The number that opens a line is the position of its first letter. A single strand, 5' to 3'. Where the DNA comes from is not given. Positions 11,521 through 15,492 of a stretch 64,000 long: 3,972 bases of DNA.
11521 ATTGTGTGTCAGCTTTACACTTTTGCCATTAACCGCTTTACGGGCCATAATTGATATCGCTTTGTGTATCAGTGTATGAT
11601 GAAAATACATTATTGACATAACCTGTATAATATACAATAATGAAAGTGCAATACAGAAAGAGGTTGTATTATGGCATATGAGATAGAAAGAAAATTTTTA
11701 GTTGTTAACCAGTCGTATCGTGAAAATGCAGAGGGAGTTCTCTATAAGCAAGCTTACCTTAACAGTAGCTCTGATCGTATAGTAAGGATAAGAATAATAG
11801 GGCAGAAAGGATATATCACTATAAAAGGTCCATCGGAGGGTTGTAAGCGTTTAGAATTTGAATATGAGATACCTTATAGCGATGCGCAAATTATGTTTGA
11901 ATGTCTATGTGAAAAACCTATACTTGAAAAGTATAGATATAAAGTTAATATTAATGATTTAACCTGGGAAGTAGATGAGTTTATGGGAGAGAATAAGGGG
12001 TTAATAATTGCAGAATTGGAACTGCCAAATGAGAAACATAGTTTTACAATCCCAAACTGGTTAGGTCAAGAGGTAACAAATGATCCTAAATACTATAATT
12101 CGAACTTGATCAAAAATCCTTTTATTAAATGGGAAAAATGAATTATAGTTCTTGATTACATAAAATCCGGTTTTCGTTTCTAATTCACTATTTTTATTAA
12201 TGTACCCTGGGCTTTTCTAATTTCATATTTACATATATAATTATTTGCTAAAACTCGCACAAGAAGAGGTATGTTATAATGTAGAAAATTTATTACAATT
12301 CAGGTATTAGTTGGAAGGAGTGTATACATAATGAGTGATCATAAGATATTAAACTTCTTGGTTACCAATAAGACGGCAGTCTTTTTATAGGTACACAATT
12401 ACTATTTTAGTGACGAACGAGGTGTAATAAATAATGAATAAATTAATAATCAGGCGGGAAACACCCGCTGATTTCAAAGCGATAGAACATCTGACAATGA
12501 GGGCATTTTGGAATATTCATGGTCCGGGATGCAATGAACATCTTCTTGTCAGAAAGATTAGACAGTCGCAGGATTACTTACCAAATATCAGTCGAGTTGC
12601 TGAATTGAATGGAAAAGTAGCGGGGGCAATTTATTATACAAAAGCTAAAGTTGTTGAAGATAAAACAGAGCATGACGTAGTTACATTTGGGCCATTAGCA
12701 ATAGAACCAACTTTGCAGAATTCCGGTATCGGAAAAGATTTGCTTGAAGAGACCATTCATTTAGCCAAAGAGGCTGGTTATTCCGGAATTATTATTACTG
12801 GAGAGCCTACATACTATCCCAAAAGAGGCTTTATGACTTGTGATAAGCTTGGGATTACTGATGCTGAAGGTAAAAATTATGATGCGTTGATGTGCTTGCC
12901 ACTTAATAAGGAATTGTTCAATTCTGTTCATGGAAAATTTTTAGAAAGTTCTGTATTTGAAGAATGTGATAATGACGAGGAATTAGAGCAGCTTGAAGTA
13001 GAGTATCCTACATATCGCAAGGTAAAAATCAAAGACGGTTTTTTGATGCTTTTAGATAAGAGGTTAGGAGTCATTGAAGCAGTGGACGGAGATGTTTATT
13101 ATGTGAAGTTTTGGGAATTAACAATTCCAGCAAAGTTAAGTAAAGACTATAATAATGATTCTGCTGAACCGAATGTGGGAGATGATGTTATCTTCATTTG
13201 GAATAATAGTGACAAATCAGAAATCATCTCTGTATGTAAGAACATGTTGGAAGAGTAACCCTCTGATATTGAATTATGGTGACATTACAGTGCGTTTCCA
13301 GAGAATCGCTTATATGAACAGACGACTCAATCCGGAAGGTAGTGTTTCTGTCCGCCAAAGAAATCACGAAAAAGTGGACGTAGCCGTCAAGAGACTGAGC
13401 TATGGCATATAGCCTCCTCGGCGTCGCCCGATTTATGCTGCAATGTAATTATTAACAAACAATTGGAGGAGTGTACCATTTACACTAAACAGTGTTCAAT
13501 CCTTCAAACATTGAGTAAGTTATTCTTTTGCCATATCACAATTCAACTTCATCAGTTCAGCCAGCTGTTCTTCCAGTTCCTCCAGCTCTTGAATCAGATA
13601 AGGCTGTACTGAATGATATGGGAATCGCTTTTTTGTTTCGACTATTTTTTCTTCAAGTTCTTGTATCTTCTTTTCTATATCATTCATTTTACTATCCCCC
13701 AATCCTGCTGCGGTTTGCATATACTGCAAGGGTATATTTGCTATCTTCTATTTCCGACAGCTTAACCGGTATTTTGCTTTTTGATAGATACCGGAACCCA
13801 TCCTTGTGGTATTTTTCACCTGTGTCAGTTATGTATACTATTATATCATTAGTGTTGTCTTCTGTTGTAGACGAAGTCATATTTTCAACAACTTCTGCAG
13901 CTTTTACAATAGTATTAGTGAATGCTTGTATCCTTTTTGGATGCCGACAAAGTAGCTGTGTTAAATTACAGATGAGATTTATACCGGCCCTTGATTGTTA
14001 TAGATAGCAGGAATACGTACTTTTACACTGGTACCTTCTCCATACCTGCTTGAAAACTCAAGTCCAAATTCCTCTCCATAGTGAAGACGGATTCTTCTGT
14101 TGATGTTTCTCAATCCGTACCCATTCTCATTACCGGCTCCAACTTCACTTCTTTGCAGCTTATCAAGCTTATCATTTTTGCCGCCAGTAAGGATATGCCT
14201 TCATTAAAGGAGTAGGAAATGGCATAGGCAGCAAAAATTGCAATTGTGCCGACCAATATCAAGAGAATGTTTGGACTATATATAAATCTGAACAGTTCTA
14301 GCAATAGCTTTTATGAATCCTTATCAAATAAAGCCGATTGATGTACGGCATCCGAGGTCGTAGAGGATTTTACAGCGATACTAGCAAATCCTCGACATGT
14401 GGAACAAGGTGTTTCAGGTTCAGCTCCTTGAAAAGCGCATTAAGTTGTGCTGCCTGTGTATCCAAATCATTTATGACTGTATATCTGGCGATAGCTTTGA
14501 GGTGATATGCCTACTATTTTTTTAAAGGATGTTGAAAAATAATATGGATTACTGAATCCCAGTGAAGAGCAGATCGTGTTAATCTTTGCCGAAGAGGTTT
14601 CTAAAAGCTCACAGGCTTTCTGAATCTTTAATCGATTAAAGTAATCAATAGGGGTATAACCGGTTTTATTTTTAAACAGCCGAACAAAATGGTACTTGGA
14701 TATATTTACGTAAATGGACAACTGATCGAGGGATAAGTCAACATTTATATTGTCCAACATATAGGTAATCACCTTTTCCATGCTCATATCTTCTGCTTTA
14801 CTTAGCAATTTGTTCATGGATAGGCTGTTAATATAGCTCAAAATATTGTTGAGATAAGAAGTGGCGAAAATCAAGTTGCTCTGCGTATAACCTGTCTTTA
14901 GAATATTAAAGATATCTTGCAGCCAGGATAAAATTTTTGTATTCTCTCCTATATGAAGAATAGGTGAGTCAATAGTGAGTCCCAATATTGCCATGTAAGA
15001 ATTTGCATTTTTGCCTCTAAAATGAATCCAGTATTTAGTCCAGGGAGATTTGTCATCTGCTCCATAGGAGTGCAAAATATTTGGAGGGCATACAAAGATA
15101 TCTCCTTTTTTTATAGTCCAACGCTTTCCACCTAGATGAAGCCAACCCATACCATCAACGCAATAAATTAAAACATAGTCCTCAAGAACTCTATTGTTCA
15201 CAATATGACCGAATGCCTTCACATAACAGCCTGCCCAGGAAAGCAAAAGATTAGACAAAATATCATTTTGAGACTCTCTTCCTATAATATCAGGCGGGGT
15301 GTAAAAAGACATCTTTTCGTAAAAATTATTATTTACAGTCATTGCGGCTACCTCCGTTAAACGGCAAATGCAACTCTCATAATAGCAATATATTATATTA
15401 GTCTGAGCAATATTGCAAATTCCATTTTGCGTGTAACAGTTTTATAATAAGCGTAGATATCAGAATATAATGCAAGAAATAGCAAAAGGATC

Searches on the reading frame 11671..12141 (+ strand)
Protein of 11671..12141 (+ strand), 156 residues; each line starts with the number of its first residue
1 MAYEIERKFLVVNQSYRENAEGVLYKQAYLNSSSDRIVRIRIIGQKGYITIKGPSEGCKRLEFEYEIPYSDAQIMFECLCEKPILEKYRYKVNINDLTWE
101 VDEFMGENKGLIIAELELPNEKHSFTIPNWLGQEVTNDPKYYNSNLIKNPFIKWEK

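Call 75: search_protein_families(library=pfam, proteins=[window:11671-12141:+], max_evalue=0.0001)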
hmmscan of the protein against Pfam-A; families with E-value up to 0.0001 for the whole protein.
window:11671-12141:+ (156 aa): 1 family
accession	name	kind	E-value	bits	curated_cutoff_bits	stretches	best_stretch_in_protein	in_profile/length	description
PF01928.26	CYTH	-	2.8e-13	50.5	23.2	1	3-135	2-172/179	CYTH domain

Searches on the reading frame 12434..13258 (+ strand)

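Call 75: search_protein_families(library=pfam, proteins=[window:12434-13258:+], max_evalue=0.0001)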
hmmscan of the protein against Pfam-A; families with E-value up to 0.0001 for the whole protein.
window:12434-13258:+ (274 aa): 2 families
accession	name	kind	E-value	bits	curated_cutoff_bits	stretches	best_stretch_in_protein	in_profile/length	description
PF00583.31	Acetyltransf_1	-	1.3e-06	29.1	20.7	1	48-122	27-99/116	Acetyltransferase (GNAT) family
PF13508.13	Acetyltransf_7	-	1.7e-05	25.5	27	1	55-133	7-82/84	Acetyltransferase (GNAT) domain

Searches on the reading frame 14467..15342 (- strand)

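Call 75: search_protein_families(library=pfam, proteins=[window:14467-15342:-], max_evalue=0.0001)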
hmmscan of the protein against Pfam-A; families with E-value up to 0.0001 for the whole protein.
window:14467-15342:- (291 aa): 4 families
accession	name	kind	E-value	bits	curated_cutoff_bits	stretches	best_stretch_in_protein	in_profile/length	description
PF02311.25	AraC_binding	-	3.2e-21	75.9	21.1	1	46-162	14-129/135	AraC-like ligand binding domain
PF12833.13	HTH_18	-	7.1e-20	71.5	33.6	1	211-286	4-79/80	Helix-turn-helix domain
PF00165.29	HTH_AraC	-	3.1e-19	69.1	26.6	2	247-286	1-42/42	Bacterial regulatory helix-turn-helix proteins, AraC family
PF07883.17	Cupin_2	-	1.7e-06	28.1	27.2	1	58-102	21-65/70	Cupin domain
